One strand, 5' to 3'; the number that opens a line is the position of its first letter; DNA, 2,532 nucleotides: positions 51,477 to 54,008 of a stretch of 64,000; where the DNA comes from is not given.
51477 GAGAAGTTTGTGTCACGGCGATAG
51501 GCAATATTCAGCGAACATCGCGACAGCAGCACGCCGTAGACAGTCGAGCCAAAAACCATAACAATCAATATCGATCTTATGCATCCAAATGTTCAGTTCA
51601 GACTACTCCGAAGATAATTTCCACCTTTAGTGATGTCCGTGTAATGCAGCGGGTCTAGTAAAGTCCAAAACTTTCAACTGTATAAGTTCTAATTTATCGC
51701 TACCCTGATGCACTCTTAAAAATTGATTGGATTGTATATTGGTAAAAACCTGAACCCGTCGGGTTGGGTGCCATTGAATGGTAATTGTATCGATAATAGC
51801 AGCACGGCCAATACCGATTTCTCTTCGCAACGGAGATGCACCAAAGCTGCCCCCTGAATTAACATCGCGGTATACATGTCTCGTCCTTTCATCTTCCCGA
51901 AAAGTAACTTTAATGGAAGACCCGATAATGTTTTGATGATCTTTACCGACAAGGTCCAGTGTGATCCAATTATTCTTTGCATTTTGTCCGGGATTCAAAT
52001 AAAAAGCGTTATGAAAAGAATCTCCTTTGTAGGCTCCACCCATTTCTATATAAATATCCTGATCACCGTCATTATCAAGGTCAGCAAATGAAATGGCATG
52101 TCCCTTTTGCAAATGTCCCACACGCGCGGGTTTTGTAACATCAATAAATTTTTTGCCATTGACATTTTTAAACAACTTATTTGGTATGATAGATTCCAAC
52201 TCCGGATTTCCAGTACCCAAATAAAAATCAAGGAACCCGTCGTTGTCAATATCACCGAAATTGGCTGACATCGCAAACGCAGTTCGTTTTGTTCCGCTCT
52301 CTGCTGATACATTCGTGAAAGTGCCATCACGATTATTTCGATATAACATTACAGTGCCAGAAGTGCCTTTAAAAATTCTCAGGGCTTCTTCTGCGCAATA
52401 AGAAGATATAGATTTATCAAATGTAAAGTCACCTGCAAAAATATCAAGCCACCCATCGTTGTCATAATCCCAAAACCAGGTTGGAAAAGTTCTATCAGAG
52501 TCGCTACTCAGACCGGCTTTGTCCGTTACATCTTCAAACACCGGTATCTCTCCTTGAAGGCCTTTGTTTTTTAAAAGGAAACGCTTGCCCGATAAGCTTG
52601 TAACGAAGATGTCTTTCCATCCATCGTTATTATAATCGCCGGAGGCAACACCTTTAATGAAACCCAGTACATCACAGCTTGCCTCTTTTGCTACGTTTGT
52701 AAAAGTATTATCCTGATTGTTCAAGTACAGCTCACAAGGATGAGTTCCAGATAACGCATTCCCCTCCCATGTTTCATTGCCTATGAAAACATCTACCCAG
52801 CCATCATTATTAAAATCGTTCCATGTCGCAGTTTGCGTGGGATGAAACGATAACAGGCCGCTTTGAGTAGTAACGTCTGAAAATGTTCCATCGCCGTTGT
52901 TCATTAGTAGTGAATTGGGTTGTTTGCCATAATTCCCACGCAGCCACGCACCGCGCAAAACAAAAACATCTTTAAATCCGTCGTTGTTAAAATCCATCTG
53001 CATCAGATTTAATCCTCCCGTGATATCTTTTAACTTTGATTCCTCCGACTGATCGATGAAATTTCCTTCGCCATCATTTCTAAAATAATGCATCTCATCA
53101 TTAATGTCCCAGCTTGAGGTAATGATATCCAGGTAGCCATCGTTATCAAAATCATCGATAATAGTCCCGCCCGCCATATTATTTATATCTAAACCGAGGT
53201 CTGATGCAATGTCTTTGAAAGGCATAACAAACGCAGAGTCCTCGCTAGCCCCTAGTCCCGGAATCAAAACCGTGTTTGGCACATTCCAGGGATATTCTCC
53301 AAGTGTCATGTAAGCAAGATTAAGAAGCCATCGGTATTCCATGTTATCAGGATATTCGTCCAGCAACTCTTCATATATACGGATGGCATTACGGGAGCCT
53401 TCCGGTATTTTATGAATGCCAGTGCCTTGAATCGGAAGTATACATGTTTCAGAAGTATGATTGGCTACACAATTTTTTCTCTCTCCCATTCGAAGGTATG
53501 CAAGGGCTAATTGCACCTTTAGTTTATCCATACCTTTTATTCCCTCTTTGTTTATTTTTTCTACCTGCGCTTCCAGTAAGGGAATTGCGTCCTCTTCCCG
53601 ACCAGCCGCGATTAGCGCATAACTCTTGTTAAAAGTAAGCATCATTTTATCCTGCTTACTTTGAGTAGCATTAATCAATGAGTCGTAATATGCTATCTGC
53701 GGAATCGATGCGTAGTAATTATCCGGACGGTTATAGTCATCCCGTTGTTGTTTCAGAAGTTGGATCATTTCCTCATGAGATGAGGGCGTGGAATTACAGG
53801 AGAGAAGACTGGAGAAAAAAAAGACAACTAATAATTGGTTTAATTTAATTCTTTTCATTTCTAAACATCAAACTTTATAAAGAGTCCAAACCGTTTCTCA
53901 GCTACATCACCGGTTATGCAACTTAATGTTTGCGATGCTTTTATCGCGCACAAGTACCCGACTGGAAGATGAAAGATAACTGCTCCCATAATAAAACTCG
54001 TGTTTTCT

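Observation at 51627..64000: Hydrolase-free SusC/SusD locus under ECF/anti-sigma control whose only cargo is FG-GAP/UnbV_ASPIC lipoproteins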

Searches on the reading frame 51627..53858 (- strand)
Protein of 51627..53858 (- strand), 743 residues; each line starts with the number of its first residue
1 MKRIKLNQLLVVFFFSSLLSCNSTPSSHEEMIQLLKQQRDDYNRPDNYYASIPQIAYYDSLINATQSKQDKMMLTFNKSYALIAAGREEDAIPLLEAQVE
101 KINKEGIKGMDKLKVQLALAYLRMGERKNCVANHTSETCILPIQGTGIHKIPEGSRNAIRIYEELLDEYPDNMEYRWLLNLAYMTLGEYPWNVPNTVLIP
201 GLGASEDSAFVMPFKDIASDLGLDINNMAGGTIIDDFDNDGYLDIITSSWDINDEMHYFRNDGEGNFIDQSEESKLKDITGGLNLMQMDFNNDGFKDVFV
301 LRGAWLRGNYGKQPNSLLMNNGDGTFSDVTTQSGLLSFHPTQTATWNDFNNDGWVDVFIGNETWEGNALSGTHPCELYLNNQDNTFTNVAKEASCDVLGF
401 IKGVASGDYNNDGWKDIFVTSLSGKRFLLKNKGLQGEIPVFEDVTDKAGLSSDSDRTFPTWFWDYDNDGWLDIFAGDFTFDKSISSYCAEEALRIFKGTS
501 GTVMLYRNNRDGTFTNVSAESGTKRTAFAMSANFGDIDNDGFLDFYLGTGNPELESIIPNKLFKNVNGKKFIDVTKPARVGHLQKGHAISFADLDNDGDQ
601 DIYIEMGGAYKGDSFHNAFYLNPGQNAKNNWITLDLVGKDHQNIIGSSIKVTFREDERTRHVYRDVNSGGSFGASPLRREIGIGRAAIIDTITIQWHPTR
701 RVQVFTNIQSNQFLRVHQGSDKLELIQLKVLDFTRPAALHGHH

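Call 3: search_protein_families(library=pfam, proteins=[window:51627-53858:-], max_evalue=0.01)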
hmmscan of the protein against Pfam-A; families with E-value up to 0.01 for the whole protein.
window:51627-53858:- (743 aa): 5 families
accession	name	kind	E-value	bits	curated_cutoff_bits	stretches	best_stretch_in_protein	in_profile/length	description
PF13517.12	FG-GAP_3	-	2.3e-43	147.1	26.9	6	348-419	1-61/61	FG-GAP-like repeat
PF01839.29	FG-GAP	-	2.6e-12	46.8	22.1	0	404-421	5-22/37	FG-GAP repeat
PF07593.17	UnbV_ASPIC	-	7e-10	39.1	23.4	1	645-714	2-67/68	ASPIC and UnbV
PF14559.12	TPR_19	-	0.0032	18.2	25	0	157-189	9-41/68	Tetratricopeptide repeat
PF13432.12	TPR_16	-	0.0059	17.5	32.7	0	156-189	14-47/65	Tetratricopeptide repeat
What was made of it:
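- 51627..53858 (-): Protein B: 743-aa lipoprotein. Order: helical TPR-like N-domain (about 27-185), seven-motif calcium propeller (about 229-620), UnbV_ASPIC domain (about 631-725). Pfam (call 3).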

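Call 5: search_protein_families(library=ncbifam, proteins=[window:51627-53858:-], max_evalue=0.01)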
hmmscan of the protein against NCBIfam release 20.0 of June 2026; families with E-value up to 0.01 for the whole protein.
window:51627-53858:- (743 aa): 2 families
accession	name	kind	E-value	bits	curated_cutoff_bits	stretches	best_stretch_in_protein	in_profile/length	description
NF047539.1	XAC2610_fam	domain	7.6e-08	32.7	35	0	288-333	4-47/89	XAC2610-related protein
NF040959.1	MamA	equivalog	0.0011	18.5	200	1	56-189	23-155/204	magnetosome protein MamA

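Call 14: search_solved_structures(query=window:51627-53858:-, max_evalue=0.01)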
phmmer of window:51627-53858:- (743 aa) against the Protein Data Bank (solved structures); distinct sequences matched with E-value up to 0.01: 1.
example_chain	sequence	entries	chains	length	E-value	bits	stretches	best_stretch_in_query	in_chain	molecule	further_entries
9etn_A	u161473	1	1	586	6.6e-06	27.9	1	202-367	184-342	Cartilage acidic protein 1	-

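Call 20: find_homologous_proteins(query=window:51627-53858:-, max_evalue=1e-10)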
Query window:51627-53858:- (743 aa): 7994 proteins with E <= 1e-10 among 8000 candidates; the best 120 are listed.
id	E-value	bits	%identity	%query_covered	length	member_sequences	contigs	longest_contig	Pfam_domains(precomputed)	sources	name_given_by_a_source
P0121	0.0e+0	1731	100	100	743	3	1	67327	PF01839.30,PF13517.13,PF07593.19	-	-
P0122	0.0e+0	1346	79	96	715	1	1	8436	PF01839.30,PF13517.13,PF07593.19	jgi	jgi:hypothetical protein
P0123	0.0e+0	1286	73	100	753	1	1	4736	PF01839.30,PF13517.13,PF07593.19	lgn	-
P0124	0.0e+0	1277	72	99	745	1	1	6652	PF01839.30,PF13517.13,PF07593.19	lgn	-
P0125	0.0e+0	1274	71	100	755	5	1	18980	PF01839.30,PF13517.13,PF07593.19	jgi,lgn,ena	jgi:hypothetical protein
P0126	0.0e+0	1269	72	100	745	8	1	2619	PF01839.30,PF13517.13,PF07593.19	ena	-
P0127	0.0e+0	1267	72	100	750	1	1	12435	PF01839.30,PF13517.13,PF07593.19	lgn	-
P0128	0.0e+0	1265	71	100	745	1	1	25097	PF01839.30,PF13517.13,PF07593.19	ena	-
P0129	0.0e+0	1264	71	100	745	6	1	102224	PF01839.30,PF13517.13,PF07593.19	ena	-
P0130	0.0e+0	1263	71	100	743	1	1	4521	PF01839.30,PF13517.13,PF07593.19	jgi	jgi:tetratricopeptide (TPR) repeat protein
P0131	0.0e+0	1260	70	100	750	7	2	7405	PF01839.30,PF13517.13,PF07593.19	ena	-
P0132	0.0e+0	1260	71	99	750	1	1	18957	PF01839.30,PF13517.13,PF07593.19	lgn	-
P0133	0.0e+0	1258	72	99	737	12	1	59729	PF01839.30,PF13517.13,PF07593.19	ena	-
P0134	0.0e+0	1254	71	99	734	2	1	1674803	PF01839.30,PF13517.13,PF07593.19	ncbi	-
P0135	0.0e+0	1252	73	98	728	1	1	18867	PF01839.30,PF13517.13,PF07593.19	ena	-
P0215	3.7e-298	1009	59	98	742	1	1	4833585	PF01839.30,PF13517.13,PF13428.13,PF07593.19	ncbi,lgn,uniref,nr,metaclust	ncbi:CRTAC1 family protein [Adhaeribacter aquaticus]|uniref:CRTAC1 family protein n=1 Tax=Adhaeribac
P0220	6.6e-286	969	57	99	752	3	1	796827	PF01839.30,PF13517.13,PF07593.19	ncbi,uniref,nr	ncbi:CRTAC1 family protein [Larkinella rosea]|uniref:CRTAC1 family protein n=1 Tax=Larkinella rosea 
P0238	5.3e-279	946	57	99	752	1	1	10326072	PF01839.30,PF13517.13,PF07593.19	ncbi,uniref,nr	ncbi:CRTAC1 family protein [Spirosoma endbachense]|uniref:CRTAC1 family protein n=1 Tax=Spirosoma en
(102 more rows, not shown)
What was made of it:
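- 51627..53858 (-): Homologs are named 'CRTAC1 family protein' (call 20).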

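Call 32: find_encoding_contigs(protein=P0215, flank=10000, max_places=1)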
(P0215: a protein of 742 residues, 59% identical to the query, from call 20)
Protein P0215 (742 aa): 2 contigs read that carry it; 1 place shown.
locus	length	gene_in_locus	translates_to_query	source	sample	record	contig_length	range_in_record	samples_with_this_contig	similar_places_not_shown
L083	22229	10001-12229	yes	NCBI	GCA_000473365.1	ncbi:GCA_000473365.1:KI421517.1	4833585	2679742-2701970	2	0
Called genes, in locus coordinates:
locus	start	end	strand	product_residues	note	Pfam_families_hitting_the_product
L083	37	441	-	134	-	-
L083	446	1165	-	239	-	PF21948:LplA-B_cat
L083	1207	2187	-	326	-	PF20511:PMI_typeI_cat, PF07883:Cupin_2 (faint), PF21621:MPI_cupin_dom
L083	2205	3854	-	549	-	PF00342:PGI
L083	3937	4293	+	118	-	PF08378:NERD (weak), PF02021:UPF0102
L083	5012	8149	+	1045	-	PF13620:CarboxypepD_reg, PF13715:CarbopepD_reg_2, PF07715:Plug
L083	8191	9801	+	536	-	PF14322:SusD-like_3, PF12771:SusD-like_2 (weak), PF13174:TPR_6 (faint), PF07980:SusD_RagB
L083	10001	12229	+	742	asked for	PF13428:TPR_14 (faint), PF01839:FG-GAP (faint), PF13517:FG-GAP_3, PF07593:UnbV_ASPIC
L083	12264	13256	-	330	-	-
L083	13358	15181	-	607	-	PF02518:HATPase_c (weak), PF13589:HATPase_c_3, PF00183:HSP90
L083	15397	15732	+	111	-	-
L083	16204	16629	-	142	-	-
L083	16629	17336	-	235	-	-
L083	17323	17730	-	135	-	-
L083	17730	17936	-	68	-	-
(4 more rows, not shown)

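Call 36: predict_structure(alignment_id=A2)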
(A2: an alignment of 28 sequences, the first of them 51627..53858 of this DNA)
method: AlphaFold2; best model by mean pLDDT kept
length: 743 residues; sequences in the alignment: 28
mean_pLDDT: 86.0   pTM: 0.87
mean pLDDT of the five models: 86.0, 85.3, 84.3, 79.3, 72.2
residues with pLDDT >= 90: 367; 70-90: 303; 50-70: 54; < 50: 19
segments of 3 or more residues with pLDDT < 50: 19-23, 673-677, 736-743
pLDDT, mean of each block of 10 residues (from residue 1): 67 60 71 90 84 92 92 92 91 94 80 89 84 67 81 93 93 93 92 93 66 88 82 89 90 90 91 92 88 90 76 91 93 89 90 92 73 93 95 94 91 93 89 96 96 76 91 84 83 81 91 93 79 90 88 73 92 90 83 91 84 84 93 89 84 94 77 55 96 91 96 93 92 57 30
secondary structure, 60 per line:
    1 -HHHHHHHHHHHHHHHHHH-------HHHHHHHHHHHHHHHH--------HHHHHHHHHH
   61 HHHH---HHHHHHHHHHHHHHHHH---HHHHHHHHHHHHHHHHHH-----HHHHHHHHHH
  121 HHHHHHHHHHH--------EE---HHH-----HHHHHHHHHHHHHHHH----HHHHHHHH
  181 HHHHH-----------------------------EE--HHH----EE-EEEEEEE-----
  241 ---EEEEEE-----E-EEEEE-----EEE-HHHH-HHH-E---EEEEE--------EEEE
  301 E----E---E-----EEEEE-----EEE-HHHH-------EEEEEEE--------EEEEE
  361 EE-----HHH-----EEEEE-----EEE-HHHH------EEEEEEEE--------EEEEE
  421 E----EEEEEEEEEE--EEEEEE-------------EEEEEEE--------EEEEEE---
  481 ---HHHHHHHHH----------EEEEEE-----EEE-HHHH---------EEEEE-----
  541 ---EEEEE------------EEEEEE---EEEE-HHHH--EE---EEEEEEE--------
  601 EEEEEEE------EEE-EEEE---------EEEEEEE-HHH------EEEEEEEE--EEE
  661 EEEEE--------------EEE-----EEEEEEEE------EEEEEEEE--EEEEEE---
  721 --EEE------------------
elements in order (helices of 4 or more, strands of 3 or more residues): H2-19 H27-42 H51-64 H68-84 H88-105 H111-131 H153-168 H173-185 E229-235 E244-249 E257-261 E267-269 H271-274 E284-288 E297-301 E316-320 E326-328 H330-333 E341-347 E356-362 E376-380 E386-388 H390-393 E400-407 E416-421 E426-435 E438-443 E457-463 E472-477 H484-492 E503-508 E514-516 H518-521 E531-535 E544-548 E561-566 E570-573 H575-578 E586-592 E601-607 E614-616 E618-621 E631-637 E648-655 E658-665 E680-682 E688-695 E702-709 E712-717 E723-725
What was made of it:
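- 51627..53858 (-): AlphaFold model pLDDT 86, pTM 0.87 (call 36).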

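Call 39: fold_search(model_id=the predicted structure, library=pdb)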
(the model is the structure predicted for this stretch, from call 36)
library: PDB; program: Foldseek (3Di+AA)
matches with E <= 10: 1211; with E <= 0.001: 124
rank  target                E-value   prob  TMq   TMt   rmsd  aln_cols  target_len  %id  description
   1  9etn_A                1.4e-26  1.00  0.55  0.73   3.9       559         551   18  Crystal structure of murine CRTAC1 (released 2024-07-31)
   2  4a7y                  6.8e-09  1.00  0.39  0.33   9.7       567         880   13  Active site metal depleted aldos-2-ulose dehydratase (released 2012-03-21)
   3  9oee_A                1.3e-07  1.00  0.25  0.28   7.6       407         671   17  S. griseus TUA bound UmbA4 complexes (released 2025-12-17)
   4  6vbu_7                1.9e-07  1.00  0.34  0.35  21.9       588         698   10  Structure of the bovine BBSome complex (released 2020-01-29)
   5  6vbu_2                2.5e-07  1.00  0.31  0.34  20.8       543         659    9  Structure of the bovine BBSome complex (released 2020-01-29)
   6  6voa_B                4.6e-07  1.00  0.31  0.37  20.6       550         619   10  Cryo-EM structure of the BBSome-ARL6 complex (released 2020-06-24)
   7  9van_B                7.6e-07  1.00  0.34  0.60   5.6       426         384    9  Cryo-EM structure of human full length KICSTOR complex (state 2) (released 2025-11-12)
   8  9v80_B                8.9e-07  1.00  0.33  0.58   6.8       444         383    8  Cryo-EM structure of KICSTOR CCC complex (state 4) (released 2025-11-12)
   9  9v86_B                1.1e-06  1.00  0.33  0.59   6.8       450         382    8  Cryo-EM structure of KICSTOR CCC complex (state 3) (released 2025-11-12)
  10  6vnw_C                1.5e-06  1.00  0.23  0.26  21.4       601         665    8  Cryo-EM structure of apo-BBSome (released 2020-07-01)
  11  9v6e_C                2.1e-06  1.00  0.34  0.58   6.3       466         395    9  Cryo-EM structure of human full length KICSTOR complex (state 1) (released 2025-11-12)
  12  6voa_C                2.7e-06  1.00  0.31  0.34  20.7       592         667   10  Cryo-EM structure of the BBSome-ARL6 complex (released 2020-06-24)
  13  6vbv_7                2.9e-06  1.00  0.23  0.24  21.6       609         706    8  Structure of the bovine BBSome:ARL6:GTP complex (released 2020-01-29)
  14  9saf_A                2.9e-06  0.97  0.15  0.14  27.7       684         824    9  Ternary PROTAC-mediated complex of BRD4-BD1/CRBN/DDB1 and JQ1-AcQ bifunctional degrader (released 2025-10-01)
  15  9v9n_B                3.5e-06  1.00  0.34  0.61   5.9       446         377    8  Cryo-EM structure of KICSTOR CCC complex (state 5) (released 2025-11-12)
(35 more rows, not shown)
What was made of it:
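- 51627..53858 (-): Best fold match CRTAC1 9etn at 1.4e-26, TM 0.73 (call 39).
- Closest known: Calcium or FG-GAP-like propeller enzymes: PL11 rhamnogalacturonan lyase YesW. Same: 4a7y and the phytases appear as weaker fold hits (call 39).
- A lectin-type propeller, UmbA4, is the third fold match for B (call 39). Aldos-2-ulose dehydratase 4a7y is the second fold hit for B, and Bacillus phytases also appear (call 39). Enzyme propellers appear among the fold hits: AUDH 4a7y at 6.8e-09 and phytases at about 5e-06 (call 39).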

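Call 74: search_solved_structures(query=A2, max_evalue=1)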
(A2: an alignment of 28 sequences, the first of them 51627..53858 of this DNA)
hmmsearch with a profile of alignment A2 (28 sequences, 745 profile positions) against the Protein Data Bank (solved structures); distinct sequences matched with E-value up to 1: 21.
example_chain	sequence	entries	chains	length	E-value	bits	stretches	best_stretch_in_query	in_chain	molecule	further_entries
9etn_A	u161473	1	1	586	2.3e-09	39.1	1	311-489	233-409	Cartilage acidic protein 1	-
4y6c_A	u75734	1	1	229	0.0018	19.6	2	67-127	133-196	ANSERINA PUTATIVE KINESIN LIGHT chain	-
3v4p_A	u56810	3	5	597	0.021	16.1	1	493-588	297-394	Integrin alpha-4 | Integrin alpha4 subunit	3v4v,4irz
7ceb_A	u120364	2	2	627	0.033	15.4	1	465-548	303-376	Integrin alpha-6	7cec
8ump_A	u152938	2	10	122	0.041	15.1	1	155-201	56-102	T33-ml35-redesigned-TPR-domain-fold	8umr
9p95_A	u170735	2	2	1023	0.056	14.7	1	493-585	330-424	Integrin alpha-4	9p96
4h7v_A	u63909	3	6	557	0.51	11.5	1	468-563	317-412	Sucrose isomerase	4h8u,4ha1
4h8h_A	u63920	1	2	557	0.51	11.5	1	468-563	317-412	Sucrose isomerase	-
4go9_A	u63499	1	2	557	0.51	11.5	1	468-563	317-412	Sucrose isomerase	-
4cgu_A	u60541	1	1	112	0.53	11.4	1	49-119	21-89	TPR REPEAT-CONTAINING PROTEIN ASSOCIATED WITH HSP90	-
2mhk_A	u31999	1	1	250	0.58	11.3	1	55-121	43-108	Penicillin-binding protein activator LpoA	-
2pwf_A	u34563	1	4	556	0.6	11.3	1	468-562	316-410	Sucrose isomerase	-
2pwe_A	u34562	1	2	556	0.6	11.3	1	468-562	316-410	Sucrose isomerase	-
2pwg_A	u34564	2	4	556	0.6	11.3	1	468-562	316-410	Sucrose isomerase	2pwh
4gi6_A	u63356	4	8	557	0.6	11.3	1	468-562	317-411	Sucrose isomerase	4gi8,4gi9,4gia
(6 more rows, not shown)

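Call 77: find_encoding_contigs(protein=P0121, flank=10000, max_places=3)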
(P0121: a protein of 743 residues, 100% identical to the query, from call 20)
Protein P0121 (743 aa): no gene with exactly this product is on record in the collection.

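Call 98: find_encoding_contigs(protein=P0238, flank=9000, max_places=1)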
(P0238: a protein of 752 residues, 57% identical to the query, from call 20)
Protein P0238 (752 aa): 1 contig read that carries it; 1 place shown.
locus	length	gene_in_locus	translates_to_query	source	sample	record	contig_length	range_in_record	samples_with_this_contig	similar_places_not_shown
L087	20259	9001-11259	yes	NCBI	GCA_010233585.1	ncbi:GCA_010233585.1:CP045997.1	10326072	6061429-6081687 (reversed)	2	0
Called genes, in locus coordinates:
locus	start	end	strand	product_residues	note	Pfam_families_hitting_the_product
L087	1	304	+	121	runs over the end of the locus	-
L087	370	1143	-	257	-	PF07883:Cupin_2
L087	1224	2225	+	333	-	PF12833:HTH_18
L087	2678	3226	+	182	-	-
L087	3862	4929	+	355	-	PF01717:Meth_synt_2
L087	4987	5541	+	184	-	PF02627:CMD (weak)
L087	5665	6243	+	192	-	PF02627:CMD (weak)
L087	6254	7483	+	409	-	PF11376:DUF3179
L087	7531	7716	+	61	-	-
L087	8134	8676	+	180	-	-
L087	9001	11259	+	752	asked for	PF01839:FG-GAP (faint), PF13517:FG-GAP_3, PF07593:UnbV_ASPIC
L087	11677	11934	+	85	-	-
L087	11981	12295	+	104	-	-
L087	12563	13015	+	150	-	-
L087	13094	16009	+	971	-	-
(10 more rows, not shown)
